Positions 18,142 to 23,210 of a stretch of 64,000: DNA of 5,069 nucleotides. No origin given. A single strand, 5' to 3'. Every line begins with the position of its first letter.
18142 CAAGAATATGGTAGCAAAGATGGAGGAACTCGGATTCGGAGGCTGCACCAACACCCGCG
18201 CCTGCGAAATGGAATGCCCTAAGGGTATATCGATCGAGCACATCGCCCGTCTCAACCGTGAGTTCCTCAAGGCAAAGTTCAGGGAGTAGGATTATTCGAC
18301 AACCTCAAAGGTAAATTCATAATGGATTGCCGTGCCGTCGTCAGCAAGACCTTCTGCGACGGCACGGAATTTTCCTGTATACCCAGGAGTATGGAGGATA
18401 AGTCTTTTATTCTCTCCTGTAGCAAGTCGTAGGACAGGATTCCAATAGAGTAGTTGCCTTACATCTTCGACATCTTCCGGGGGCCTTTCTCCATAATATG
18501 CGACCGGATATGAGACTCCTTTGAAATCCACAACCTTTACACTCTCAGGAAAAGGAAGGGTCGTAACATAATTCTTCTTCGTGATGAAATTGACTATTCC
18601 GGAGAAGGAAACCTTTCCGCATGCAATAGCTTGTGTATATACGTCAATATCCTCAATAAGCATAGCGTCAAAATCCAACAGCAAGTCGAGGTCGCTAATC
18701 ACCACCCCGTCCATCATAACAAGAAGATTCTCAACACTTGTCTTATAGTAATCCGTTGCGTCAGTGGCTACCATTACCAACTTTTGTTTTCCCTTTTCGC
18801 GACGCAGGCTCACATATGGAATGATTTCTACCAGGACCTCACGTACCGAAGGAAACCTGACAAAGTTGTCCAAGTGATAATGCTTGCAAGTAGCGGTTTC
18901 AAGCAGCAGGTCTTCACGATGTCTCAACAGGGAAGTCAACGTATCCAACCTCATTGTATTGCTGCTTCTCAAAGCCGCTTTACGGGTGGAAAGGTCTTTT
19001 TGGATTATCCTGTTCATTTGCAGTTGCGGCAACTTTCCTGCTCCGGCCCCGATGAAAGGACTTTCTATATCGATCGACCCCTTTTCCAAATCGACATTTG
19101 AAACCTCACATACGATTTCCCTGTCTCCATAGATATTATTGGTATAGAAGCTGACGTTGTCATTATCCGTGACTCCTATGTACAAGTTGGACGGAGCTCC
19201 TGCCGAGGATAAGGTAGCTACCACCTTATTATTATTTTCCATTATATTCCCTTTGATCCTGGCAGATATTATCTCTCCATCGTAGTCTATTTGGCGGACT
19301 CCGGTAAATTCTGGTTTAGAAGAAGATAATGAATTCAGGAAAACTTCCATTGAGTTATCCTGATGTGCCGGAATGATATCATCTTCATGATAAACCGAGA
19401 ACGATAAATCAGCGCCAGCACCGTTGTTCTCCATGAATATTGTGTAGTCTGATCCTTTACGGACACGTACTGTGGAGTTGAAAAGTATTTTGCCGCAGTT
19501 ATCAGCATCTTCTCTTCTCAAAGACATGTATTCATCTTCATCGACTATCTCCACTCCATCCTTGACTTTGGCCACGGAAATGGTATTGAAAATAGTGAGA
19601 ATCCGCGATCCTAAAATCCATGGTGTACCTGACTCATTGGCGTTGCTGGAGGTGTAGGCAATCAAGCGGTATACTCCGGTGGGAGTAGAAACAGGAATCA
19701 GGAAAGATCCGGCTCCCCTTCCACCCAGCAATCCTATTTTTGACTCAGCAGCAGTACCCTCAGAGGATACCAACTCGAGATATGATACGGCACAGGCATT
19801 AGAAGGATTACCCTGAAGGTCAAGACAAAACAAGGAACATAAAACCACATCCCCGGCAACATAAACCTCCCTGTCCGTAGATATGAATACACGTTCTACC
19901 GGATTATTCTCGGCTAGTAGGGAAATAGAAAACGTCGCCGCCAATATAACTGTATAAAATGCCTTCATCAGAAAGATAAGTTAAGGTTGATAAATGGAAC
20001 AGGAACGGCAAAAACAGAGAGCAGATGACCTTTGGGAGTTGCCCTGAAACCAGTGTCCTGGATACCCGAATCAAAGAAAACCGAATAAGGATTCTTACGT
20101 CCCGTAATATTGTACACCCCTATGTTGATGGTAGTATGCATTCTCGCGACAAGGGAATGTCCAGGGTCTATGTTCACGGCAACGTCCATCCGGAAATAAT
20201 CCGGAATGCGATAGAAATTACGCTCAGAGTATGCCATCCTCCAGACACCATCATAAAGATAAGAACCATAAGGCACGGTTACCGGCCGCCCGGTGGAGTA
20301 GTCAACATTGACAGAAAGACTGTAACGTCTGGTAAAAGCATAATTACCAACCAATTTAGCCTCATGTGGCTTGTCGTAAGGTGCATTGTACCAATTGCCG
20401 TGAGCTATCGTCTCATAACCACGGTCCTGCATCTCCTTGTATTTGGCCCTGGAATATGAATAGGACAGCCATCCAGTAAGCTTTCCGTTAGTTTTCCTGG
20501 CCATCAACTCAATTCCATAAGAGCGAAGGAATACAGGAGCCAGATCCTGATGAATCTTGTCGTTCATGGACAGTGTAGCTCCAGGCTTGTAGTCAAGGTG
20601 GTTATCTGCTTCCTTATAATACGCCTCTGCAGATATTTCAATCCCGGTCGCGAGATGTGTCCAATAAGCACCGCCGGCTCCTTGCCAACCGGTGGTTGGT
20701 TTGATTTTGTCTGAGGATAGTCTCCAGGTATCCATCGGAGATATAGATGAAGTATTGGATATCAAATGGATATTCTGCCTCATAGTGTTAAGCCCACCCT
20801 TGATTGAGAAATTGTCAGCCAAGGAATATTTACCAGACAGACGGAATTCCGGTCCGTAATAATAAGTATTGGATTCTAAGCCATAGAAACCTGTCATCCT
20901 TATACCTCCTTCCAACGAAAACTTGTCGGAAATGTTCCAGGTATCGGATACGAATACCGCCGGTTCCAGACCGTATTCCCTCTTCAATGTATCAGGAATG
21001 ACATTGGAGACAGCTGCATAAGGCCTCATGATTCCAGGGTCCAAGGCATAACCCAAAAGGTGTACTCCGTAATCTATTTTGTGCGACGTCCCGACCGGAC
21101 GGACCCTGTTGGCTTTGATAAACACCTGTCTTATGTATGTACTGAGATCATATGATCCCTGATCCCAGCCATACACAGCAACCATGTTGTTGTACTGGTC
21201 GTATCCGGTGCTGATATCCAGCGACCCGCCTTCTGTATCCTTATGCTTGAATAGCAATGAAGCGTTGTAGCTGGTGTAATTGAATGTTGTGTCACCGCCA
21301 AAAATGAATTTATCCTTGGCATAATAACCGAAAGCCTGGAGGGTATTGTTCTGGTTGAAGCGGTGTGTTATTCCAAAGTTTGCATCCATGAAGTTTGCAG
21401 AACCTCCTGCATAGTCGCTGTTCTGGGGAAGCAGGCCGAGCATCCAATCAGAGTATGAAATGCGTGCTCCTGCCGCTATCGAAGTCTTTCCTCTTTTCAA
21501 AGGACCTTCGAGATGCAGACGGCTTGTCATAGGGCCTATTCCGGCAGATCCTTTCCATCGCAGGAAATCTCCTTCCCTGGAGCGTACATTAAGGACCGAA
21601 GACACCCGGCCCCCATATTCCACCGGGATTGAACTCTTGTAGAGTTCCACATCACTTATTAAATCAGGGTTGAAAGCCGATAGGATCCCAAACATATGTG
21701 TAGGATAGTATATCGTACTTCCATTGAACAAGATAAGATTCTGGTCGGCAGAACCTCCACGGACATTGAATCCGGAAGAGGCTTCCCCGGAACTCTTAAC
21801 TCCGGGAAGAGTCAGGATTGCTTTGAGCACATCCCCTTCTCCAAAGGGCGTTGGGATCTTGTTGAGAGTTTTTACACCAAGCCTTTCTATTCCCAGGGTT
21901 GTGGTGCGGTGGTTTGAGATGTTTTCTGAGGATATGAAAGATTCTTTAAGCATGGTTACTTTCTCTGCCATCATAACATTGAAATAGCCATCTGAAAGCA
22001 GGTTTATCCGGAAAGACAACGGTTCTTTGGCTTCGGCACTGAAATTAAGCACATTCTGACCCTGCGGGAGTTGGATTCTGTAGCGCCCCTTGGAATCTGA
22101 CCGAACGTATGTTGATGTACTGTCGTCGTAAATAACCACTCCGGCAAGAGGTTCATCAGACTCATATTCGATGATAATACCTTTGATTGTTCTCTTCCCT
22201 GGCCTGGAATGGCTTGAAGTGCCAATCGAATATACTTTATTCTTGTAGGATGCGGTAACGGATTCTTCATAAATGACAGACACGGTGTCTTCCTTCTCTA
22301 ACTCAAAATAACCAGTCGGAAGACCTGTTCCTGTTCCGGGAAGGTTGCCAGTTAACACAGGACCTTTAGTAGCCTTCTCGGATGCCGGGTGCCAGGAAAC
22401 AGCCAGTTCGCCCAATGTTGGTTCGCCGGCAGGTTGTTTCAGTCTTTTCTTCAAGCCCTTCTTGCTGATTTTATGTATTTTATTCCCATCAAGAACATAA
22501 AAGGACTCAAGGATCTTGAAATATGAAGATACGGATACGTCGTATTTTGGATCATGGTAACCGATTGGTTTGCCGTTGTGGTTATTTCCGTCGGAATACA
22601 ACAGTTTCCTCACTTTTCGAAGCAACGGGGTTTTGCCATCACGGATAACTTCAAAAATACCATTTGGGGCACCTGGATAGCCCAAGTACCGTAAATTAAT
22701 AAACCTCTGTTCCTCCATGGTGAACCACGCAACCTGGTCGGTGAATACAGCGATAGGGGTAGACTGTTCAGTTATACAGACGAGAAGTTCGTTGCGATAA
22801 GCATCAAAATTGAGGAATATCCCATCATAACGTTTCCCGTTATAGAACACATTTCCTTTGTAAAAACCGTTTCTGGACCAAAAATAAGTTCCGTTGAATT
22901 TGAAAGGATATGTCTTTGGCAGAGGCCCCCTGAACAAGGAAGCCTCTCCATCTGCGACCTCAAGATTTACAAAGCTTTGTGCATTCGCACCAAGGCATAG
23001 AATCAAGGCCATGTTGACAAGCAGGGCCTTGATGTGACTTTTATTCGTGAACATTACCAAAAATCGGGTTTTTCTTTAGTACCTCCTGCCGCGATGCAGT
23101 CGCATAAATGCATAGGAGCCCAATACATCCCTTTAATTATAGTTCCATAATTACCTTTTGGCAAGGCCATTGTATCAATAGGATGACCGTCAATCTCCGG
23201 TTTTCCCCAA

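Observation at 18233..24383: Integrase-free 6.1-kb islet that duplicated and replaced the 3' end of sdhB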

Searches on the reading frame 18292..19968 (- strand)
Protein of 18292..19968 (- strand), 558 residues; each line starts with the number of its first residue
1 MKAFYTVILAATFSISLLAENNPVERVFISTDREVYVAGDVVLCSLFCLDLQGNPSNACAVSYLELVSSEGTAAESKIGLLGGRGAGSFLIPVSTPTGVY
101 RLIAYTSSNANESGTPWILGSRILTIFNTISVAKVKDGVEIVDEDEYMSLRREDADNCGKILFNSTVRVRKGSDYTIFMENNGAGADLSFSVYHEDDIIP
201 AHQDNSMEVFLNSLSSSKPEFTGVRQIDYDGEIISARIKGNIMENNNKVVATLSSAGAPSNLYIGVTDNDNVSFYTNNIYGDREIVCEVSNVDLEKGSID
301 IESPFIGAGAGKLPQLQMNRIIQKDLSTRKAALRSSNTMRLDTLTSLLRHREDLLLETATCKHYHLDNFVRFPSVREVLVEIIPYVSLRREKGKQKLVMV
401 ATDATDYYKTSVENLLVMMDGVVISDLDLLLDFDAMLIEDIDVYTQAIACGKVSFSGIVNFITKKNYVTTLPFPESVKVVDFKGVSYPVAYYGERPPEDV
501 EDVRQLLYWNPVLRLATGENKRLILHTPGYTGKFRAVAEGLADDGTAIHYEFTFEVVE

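Call 4: search_protein_families(library=pfam, proteins=[window:18292-19968:-])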
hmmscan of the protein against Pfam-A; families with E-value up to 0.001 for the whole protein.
window:18292-19968:- (558 aa): 1 family
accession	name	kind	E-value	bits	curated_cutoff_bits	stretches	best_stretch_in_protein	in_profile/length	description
PF01835.25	MG2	-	1.4e-06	29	32.8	1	26-115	1-91/96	MG2 domain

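Call 20: find_related_loci(query=window:18292-19968:-, collection=genome_contigs, flank=10000)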
Query window:18292-19968:- (558 aa) in genome_contigs; peptide patterns used: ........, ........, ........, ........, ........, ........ (x = any residue, [..] = any of these).
59 stretches matched a pattern; 2 encode a relative of the query (tblastn E <= 1e-3); 2 distinct loci.
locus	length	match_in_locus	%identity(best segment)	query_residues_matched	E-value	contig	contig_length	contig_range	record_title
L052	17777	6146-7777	47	1-556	2e-156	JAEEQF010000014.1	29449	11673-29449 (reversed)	MAG: Bacteroidales bacterium isolate Tb.RUG.329 NODE_5447_length_29449_cov_4.914331, whole genome shotgun sequence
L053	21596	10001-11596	46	17-556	3e-144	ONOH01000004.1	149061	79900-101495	uncultured Bacteroidales bacterium isolate RUG487 genome assembly, contig: scaffold_81, whole genome shotgun sequence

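Call 25: find_homologous_proteins(query=window:18292-19968:-)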
Query window:18292-19968:- (558 aa): 548 proteins with E <= 0.001 among 8000 candidates; the best 120 are listed.
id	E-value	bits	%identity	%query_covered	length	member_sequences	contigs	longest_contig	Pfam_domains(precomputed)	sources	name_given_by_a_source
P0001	0.0e+0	1210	97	100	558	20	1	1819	PF01835.26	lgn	-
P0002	0.0e+0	1100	88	100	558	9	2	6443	PF01835.26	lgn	-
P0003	0.0e+0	1056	84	100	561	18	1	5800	PF01835.26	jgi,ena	-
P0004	1.3e-245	834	68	97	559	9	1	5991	PF01835.26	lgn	-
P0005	5.4e-233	793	65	99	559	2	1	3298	PF01835.26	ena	-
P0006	1.8e-231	788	62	100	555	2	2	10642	PF01835.26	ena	-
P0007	1.5e-229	781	63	99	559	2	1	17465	PF01835.26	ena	-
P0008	3.6e-228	777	63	100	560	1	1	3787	PF01835.26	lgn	-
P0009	6.6e-228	776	63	96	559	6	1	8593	PF01835.26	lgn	-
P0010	1.8e-227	774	63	100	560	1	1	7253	PF01835.26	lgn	-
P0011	8.1e-227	772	62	100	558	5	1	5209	PF01835.26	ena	-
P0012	2.5e-226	771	62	100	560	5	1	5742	PF01835.26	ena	-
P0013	6.6e-226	769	62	100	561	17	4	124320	PF01835.26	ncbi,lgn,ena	-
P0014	1.3e-225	768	62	100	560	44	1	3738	PF01835.26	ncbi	-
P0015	1.5e-225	768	62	100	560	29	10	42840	PF01835.26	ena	-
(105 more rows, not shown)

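Call 26: find_encoding_contigs(protein=P0002, flank=10000, max_places=6)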
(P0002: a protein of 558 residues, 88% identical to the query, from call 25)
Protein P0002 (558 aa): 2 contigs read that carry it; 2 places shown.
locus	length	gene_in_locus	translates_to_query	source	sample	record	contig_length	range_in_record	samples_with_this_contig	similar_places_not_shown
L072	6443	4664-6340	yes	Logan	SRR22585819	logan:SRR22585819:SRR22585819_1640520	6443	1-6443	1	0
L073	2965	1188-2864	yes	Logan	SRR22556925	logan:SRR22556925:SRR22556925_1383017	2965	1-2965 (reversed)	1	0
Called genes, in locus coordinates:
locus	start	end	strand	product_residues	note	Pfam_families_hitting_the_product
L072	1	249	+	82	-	?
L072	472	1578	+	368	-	PF14054:DUF4249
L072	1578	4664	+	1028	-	PF13620:CarboxypepD_reg (faint), PF13715:CarbopepD_reg_2, PF07715:Plug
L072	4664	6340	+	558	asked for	PF01835:MG2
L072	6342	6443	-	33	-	?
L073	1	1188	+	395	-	?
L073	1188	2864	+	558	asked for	PF01835:MG2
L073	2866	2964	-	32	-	?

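Call 27: find_encoding_contigs(protein=P0003, flank=10000, max_places=6)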
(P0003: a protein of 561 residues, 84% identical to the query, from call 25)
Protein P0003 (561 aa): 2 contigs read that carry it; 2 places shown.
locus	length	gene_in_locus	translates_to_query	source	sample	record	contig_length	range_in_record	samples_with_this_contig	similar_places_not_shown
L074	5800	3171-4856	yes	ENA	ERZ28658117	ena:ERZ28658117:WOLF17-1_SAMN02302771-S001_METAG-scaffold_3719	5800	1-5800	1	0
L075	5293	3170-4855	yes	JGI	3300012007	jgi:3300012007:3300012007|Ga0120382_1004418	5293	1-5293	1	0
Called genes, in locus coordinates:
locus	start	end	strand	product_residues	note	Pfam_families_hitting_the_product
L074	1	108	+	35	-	?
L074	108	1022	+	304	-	-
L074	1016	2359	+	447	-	PF07715:Plug, PF00593:TonB_dep_Rec_b-barrel (weak)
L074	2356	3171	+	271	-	-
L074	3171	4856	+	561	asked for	PF01835:MG2 (weak)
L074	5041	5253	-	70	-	-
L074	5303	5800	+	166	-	?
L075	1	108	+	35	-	?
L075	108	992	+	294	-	-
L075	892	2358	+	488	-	-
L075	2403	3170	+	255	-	-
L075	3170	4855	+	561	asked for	PF01835:MG2 (weak)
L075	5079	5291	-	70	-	?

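Call 28: find_encoding_contigs(protein=P0004, flank=10000, max_places=6)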
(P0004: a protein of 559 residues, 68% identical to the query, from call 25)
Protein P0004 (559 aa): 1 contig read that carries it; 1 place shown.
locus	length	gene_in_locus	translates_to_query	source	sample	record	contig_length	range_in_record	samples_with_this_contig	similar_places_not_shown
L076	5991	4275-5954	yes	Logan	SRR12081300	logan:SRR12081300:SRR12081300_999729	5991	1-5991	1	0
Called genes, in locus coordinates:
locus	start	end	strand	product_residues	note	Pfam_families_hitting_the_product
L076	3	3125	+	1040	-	?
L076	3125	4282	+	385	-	PF14054:DUF4249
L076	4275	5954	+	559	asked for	PF01835:MG2 (weak)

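Call 44: search_protein_families(library=ncbifam, proteins=[window:18292-19968:-], max_evalue=0.01)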
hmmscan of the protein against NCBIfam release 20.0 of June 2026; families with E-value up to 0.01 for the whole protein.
window:18292-19968:- (558 aa): 0 families

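Call 45: search_solved_structures(query=window:18292-19968:-, max_evalue=1)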
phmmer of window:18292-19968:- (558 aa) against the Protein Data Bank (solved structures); distinct sequences matched with E-value up to 1: 1.
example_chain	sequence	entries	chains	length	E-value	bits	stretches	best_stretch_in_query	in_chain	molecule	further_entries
5jpm_A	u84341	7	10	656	0.75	11.7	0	26-116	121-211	Complement C4-A | Complement C4 beta chain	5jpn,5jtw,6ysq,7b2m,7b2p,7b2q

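Call 69: predict_structure(alignment_id=A1)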
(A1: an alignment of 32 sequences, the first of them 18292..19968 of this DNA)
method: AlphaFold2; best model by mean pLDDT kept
length: 558 residues; sequences in the alignment: 32
mean_pLDDT: 55.9   pTM: 0.49
mean pLDDT of the five models: 55.9, 51.8, 48.1, 45.4, 44.6
residues with pLDDT >= 90: 25; 70-90: 124; 50-70: 179; < 50: 230
segments of 3 or more residues with pLDDT < 50: 13-24, 59-61, 71-80, 108-119, 131-144, 217-234, 244-246, 254-262, 276-286, 301-384, 402-409, 435-438, 446-454, 463-489
pLDDT, mean of each block of 10 residues (from residue 1): 71 44 60 71 75 64 57 45 61 64 58 37 66 42 50 64 88 91 89 71 66 56 27 52 55 42 51 47 47 57 32 28 39 32 26 26 27 25 50 63 46 59 57 53 47 50 42 32 37 75 83 87 89 88 86 89
secondary structure, 60 per line:
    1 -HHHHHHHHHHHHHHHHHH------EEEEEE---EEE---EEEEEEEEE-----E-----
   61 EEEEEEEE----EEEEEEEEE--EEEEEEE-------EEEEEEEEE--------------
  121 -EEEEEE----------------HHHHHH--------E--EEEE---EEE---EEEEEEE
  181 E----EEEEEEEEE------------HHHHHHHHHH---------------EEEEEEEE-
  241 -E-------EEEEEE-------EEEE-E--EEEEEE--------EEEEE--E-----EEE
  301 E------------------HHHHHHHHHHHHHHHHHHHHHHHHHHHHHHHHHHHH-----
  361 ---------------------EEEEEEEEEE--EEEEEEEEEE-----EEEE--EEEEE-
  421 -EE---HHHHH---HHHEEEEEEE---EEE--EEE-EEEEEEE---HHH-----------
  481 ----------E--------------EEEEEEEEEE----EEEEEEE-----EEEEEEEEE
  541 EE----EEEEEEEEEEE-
elements in order: H2-19 E26-31 E35-37 E41-49 E61-68 E73-81 E84-90 E98-106 E122-127 H144-149 E161-164 E168-170 E174-181 E186-194 H207-216 E232-239 E250-255 E263-266 E271-276 E285-289 E298-301 H320-355 E382-391 E394-403 E409-412 E415-419 H427-431 E438-444 E448-450 E453-455 E457-463 E506-515 E520-526 E532-542 E547-557

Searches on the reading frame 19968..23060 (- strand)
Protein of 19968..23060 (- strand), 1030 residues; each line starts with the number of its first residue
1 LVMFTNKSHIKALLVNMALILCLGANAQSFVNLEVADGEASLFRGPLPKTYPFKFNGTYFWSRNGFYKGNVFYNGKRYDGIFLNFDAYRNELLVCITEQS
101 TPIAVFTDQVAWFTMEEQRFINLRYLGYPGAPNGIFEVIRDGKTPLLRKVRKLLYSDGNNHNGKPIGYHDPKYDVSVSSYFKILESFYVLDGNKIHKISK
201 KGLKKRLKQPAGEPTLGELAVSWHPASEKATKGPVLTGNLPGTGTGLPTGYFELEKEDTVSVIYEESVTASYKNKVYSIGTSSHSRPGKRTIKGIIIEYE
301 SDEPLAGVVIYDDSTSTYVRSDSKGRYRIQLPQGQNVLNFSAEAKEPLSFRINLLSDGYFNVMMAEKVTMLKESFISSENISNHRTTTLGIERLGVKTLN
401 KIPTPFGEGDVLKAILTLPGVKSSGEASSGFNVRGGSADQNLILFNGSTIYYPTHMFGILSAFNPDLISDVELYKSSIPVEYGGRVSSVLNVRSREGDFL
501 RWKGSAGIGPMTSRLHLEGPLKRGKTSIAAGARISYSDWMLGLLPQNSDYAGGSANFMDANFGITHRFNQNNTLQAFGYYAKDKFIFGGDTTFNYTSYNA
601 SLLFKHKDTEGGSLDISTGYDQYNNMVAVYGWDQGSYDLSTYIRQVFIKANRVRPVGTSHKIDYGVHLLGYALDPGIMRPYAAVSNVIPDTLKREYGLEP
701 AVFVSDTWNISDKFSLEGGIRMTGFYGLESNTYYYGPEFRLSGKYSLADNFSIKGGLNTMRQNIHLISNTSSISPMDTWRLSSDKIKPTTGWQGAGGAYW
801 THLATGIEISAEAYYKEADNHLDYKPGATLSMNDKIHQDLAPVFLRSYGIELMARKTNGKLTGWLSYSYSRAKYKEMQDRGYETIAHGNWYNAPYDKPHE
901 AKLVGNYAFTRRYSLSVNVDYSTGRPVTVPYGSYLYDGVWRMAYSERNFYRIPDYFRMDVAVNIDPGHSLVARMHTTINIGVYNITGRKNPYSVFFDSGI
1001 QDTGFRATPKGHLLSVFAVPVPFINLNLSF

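Call 4: search_protein_families(library=pfam, proteins=[window:19968-23060:-])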
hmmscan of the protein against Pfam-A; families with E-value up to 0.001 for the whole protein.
window:19968-23060:- (1030 aa): 3 families
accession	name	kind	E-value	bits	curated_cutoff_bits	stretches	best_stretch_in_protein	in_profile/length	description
PF07715.20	Plug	-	1.2e-09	39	23.9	1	409-485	23-102/107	TonB-dependent Receptor Plug Domain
PF13715.12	CarbopepD_reg_2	-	1.9e-08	34.7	32.2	1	292-374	1-86/88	CarboxypepD_reg-like domain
PF13620.12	CarboxypepD_reg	-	1.2e-05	25.9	32.3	1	291-350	1-64/82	Carboxypeptidase regulatory-like domain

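Call 44: search_protein_families(library=ncbifam, proteins=[window:19968-23060:-], max_evalue=0.01)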
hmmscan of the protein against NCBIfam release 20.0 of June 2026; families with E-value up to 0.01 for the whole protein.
window:19968-23060:- (1030 aa): 5 families
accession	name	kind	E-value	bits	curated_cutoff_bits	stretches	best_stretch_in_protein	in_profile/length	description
TIGR04056.1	OMP_RagA_SusC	subfamily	4.4e-06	25.3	368.25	1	290-435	1-144/981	SusC/RagA family TonB-linked outer membrane protein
NF010038.0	PRK13513.1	equivalog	8.6e-06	24.6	942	1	700-760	364-419/659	ligand-gated channel protein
NF010010.0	PRK13483.1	equivalog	0.00011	20.3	927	1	644-760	324-427/660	ligand-gated channel protein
NF010011.0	PRK13484.1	equivalog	0.00032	19.1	1197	1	701-758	386-438/682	IreA family TonB-dependent siderophore receptor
TIGR01782.1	TonB-Xanth-Caul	subfamily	0.0014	17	310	1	418-496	50-135/868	TonB-dependent receptor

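Call 46: search_solved_structures(query=window:19968-23060:-, max_evalue=0.01)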
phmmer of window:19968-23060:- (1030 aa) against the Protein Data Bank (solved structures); distinct sequences matched with E-value up to 0.01: 0.
